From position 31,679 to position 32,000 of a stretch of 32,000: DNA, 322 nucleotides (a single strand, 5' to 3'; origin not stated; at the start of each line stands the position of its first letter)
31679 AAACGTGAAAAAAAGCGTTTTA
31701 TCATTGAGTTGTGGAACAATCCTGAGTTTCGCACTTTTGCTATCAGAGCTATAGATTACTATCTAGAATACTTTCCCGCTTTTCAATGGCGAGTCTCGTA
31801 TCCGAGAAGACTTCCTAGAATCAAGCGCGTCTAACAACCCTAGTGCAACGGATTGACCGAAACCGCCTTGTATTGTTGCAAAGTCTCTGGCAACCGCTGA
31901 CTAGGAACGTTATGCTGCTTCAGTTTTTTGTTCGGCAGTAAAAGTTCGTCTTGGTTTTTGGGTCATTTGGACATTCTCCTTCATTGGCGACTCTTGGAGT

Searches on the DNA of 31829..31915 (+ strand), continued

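Call 83: search_with_rna_model(model_id=R1, sources=[L157, L158, L007, L009, L087], max_evalue=5, filters=off)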
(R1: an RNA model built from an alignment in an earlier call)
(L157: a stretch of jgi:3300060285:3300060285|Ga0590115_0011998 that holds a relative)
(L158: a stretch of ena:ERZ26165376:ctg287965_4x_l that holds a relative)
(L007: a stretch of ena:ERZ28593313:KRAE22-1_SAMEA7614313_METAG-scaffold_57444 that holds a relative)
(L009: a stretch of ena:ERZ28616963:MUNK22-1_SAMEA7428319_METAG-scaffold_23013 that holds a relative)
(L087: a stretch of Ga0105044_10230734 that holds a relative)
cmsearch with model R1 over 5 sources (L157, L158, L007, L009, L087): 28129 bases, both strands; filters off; matches with E-value up to 5: 18.
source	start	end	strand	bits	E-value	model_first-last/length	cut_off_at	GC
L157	6625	6710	+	52.6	3.1e-12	1-88/88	no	0.48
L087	690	775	+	41.7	2.6e-09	1-88/88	no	0.47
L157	52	136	+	40.4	5.7e-09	1-88/88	no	0.56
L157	5861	5948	+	39.8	8.7e-09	1-88/88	no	0.51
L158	5808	5891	+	33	5.7e-07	1-88/88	no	0.5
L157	1219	1305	+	31.7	1.3e-06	1-88/88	no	0.49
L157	2524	2609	+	25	8.3e-05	1-88/88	no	0.52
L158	5112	5194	-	12.7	0.16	1-88/88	no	0.46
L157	2895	2987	-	10.8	0.54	1-88/88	no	0.37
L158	6997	7046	+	9.9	0.96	1-88/88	no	0.5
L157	12479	12543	+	8.2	2.7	1-88/88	no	0.58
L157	5862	5948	-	8.1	2.8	1-88/88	no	0.52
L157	4109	4135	+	8.1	2.8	1-88/88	no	0.26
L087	350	367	-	7.9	3.2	1-88/88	no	0.33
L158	4476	4554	+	7.9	3.3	4-85/88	no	0.43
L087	1782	1798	+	7.5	4.3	1-88/88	no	0.24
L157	4451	4479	+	7.4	4.6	1-88/88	no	0.41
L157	11120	11184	-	7.2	4.9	1-88/88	no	0.31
